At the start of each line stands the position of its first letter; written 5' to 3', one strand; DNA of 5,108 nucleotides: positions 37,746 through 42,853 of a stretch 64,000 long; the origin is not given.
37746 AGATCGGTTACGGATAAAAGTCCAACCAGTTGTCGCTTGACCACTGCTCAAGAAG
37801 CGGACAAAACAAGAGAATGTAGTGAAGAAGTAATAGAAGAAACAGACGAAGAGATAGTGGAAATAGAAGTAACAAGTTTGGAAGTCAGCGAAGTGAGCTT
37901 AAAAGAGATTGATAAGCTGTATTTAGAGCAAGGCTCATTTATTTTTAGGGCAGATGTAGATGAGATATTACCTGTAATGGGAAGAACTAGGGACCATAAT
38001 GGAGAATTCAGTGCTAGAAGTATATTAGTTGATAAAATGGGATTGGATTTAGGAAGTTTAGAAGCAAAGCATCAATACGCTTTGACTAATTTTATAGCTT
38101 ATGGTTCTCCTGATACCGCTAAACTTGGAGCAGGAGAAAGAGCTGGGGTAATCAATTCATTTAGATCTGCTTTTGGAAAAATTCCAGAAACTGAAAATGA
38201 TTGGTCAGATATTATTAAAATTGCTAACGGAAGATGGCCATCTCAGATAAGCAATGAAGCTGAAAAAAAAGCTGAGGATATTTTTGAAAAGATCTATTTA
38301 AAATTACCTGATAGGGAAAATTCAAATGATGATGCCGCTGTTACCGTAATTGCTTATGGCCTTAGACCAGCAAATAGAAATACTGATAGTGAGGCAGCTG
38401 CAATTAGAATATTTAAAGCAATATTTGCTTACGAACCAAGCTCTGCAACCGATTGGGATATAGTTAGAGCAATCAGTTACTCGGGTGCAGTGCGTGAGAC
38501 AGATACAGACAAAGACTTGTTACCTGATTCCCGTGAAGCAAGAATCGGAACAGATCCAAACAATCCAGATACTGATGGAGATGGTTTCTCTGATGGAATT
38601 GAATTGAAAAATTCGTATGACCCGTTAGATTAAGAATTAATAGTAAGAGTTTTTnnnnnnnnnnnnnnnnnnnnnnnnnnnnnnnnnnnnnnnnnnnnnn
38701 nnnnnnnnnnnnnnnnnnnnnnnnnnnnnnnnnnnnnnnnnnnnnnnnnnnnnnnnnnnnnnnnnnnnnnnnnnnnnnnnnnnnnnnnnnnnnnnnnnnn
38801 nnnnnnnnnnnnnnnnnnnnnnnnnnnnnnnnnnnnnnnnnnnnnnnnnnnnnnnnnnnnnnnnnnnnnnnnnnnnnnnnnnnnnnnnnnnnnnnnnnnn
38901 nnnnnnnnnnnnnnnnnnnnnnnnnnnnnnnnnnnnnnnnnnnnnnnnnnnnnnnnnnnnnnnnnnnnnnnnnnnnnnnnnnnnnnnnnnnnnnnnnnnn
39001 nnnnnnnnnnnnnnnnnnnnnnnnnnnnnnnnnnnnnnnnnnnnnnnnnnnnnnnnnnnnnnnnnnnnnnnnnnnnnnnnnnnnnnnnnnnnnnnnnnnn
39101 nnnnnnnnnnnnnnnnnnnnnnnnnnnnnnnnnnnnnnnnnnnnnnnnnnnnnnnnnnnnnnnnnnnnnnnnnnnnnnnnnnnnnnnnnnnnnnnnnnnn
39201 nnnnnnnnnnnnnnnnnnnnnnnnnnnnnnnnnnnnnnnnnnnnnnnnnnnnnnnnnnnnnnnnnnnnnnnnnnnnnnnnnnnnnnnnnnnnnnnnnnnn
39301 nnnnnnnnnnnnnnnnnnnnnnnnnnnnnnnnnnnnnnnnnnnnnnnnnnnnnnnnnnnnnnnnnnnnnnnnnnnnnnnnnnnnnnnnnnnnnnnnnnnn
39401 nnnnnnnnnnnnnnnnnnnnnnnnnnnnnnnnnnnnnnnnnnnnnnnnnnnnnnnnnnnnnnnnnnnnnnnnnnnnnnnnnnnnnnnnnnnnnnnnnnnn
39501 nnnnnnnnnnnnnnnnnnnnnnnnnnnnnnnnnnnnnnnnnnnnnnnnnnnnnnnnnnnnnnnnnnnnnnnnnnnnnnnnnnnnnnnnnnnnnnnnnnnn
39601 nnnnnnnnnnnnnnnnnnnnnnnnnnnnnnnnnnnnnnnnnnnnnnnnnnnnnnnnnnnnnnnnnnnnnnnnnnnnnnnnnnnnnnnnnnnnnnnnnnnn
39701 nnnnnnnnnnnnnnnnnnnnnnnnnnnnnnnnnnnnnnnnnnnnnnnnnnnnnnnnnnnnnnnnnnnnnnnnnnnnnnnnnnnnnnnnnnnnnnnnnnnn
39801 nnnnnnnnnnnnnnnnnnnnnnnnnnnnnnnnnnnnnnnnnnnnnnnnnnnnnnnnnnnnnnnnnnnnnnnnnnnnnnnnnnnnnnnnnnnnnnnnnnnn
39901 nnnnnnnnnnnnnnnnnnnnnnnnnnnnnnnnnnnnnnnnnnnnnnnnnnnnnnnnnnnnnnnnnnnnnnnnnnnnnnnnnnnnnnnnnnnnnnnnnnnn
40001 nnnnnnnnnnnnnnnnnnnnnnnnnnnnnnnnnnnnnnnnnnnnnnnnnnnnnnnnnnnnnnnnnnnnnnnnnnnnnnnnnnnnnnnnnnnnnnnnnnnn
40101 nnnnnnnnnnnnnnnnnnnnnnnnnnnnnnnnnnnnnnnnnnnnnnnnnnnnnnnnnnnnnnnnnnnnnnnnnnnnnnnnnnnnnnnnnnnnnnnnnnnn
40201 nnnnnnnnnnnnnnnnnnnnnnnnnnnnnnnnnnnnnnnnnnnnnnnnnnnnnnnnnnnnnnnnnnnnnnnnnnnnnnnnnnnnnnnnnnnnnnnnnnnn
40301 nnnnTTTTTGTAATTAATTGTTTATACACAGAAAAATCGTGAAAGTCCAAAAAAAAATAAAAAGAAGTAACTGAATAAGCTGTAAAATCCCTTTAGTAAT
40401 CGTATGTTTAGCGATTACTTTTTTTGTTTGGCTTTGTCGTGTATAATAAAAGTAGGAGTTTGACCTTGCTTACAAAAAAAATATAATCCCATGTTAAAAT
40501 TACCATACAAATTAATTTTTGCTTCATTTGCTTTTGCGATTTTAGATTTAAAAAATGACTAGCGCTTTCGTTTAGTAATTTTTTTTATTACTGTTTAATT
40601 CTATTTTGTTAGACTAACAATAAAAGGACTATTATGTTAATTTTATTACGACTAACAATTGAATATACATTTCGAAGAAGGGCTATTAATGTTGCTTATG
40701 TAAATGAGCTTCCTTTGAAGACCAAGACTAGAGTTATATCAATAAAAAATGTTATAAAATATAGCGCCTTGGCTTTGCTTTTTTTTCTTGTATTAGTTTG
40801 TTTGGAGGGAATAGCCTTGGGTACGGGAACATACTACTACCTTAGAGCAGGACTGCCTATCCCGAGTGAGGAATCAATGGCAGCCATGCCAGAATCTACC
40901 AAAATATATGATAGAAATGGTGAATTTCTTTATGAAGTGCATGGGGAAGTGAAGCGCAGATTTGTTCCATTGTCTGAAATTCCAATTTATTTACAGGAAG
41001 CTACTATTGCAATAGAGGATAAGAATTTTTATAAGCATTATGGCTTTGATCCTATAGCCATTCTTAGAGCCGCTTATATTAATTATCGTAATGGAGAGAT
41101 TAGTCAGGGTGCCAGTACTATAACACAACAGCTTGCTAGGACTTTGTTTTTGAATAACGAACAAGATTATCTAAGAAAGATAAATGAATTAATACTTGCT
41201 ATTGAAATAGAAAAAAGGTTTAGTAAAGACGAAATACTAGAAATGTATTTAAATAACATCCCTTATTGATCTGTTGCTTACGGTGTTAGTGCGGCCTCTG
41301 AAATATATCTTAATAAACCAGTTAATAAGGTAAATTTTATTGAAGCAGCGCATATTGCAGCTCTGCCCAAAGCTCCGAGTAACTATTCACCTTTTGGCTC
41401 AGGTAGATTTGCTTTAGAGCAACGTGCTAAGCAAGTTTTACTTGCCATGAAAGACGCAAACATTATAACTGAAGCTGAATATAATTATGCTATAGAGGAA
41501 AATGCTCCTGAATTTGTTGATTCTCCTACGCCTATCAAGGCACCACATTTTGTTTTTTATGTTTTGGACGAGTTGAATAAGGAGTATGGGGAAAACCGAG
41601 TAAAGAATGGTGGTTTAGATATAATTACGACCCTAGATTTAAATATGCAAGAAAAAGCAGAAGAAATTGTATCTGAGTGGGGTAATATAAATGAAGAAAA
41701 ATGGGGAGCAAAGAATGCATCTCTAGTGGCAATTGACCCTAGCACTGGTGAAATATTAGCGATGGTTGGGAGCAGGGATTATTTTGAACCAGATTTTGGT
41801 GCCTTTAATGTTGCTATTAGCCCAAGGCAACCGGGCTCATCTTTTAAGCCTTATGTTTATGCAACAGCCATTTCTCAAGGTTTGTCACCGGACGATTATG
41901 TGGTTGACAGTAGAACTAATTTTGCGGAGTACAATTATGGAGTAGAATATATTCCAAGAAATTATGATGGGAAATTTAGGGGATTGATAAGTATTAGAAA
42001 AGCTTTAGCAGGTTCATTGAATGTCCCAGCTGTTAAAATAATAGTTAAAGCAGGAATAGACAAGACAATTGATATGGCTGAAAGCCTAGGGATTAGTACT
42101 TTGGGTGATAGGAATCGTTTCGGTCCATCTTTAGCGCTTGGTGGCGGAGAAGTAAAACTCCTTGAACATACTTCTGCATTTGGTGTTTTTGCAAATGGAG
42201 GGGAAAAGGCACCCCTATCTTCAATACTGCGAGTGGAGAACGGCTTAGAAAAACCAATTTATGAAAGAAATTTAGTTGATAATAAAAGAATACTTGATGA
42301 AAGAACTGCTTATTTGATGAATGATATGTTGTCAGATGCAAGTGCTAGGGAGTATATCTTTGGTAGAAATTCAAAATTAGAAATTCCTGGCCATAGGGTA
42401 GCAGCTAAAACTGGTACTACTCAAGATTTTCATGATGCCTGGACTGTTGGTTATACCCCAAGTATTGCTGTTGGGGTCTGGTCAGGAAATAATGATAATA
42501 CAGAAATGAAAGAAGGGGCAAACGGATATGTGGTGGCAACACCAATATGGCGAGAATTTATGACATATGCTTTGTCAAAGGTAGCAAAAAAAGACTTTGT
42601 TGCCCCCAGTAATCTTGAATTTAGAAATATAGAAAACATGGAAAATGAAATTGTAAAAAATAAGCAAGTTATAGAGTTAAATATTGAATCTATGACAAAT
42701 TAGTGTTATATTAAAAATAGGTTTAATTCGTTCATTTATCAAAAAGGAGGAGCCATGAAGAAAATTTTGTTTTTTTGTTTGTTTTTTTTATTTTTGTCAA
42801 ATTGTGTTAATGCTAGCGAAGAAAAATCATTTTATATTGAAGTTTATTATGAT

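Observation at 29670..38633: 2,987-aa modular surface protein (twin lamin-tail domains, Ig-like and CarboxypepD_reg-like arrays, TSP1-like Cys motif, TSP3-like Ca tail)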

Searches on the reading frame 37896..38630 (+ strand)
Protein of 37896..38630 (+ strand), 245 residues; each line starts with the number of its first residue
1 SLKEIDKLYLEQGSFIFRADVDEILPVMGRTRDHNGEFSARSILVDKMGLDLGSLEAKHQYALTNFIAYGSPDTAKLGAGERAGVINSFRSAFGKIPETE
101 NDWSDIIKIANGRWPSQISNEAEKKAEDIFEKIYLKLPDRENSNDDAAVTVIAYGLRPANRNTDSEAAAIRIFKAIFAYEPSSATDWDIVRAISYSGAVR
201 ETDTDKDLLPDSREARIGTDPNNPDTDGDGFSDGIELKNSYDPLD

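Call 19: find_homologous_proteins(query=window:37896-38498:+, max_evalue=0.001)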
Query seq(201 aa) (201 aa): 200 proteins with E <= 0.001 among 452 candidates; the best 120 are listed.
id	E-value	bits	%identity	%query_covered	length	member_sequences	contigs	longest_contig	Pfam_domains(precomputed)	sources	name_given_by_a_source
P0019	1.3e-79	285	65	100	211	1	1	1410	-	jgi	-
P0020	1.1e-73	265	63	99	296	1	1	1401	-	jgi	jgi:hypothetical protein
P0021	4.9e-61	224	68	74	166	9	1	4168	-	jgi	jgi:hypothetical protein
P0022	1.0e-59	220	57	95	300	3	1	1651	-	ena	-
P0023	1.1e-59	220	55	95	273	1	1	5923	-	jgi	-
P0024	2.2e-59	219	71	73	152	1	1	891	-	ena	-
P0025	4.2e-59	218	57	92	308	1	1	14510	-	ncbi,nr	ncbi:MAG: hypothetical protein PHQ42_03940, partial [Patescibacteria group bacterium]|nr:hypothetica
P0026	1.6e-58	216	53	99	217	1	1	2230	-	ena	-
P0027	9.1e-58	213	53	95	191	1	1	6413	-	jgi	jgi:hypothetical protein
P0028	1.0e-57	213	54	92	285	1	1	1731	-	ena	-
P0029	1.5e-56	209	54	95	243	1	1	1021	-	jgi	-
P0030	1.6e-56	209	52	95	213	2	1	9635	-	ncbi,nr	ncbi:hypothetical protein KKF23_04375, partial [Patescibacteria group bacterium]|nr:hypothetical pro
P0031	2.5e-56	209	67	71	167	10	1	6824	-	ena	-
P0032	3.5e-56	208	60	86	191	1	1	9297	-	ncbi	-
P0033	7.7e-56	207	55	90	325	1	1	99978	-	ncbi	ncbi:MAG: hypothetical protein V1667_03085 [bacterium]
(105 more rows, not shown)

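Call 42: search_solved_structures(query=A3, max_evalue=10, show_alignments=2)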
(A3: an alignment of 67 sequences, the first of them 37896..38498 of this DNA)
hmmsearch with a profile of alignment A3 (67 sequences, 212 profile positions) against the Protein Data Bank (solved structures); distinct sequences matched with E-value up to 10: 0.

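Call 56: predict_structure(alignment_id=A3)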
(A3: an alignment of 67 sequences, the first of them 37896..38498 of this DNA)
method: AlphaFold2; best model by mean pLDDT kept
length: 201 residues; sequences in the alignment: 67
mean_pLDDT: 96.7   pTM: 0.91
mean pLDDT of the five models: 96.7, 96.6, 96.4, 95.8, 95.8
residues with pLDDT >= 90: 199; 70-90: 2; 50-70: 0; < 50: 0
segments of 3 or more residues with pLDDT < 50: none
pLDDT, mean of each block of 10 residues (from residue 1): 94 96 94 98 96 97 98 95 97 97 98 96 98 98 98 95 96 98 96 98 94
secondary structure, 60 per line:
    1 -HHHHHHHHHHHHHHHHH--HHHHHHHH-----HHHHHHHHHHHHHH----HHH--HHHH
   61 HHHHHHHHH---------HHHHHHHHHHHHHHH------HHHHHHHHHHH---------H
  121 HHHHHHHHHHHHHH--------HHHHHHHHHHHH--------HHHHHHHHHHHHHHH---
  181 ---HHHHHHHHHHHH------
elements in order: H2-18 H21-28 H34-47 H57-69 H79-93 H100-110 H120-134 H143-154 H163-177 H184-195

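Call 99: search_protein_families(library=phrogs, proteins=[window:37896-38630:+], max_evalue=0.01)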
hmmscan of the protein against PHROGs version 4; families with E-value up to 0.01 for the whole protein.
window:37896-38630:+ (245 aa): 0 families

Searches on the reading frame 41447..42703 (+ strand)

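Call 6: search_protein_families(library=pfam, proteins=[window:41447-42703:+], max_evalue=0.001)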
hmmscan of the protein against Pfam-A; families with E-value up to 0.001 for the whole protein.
window:41447-42703:+ (418 aa): 1 family
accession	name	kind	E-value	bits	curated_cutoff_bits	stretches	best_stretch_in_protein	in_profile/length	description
PF00905.27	Transpeptidase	-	7.6e-26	91.4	22.1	1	92-372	2-298/299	Penicillin binding protein transpeptidase domain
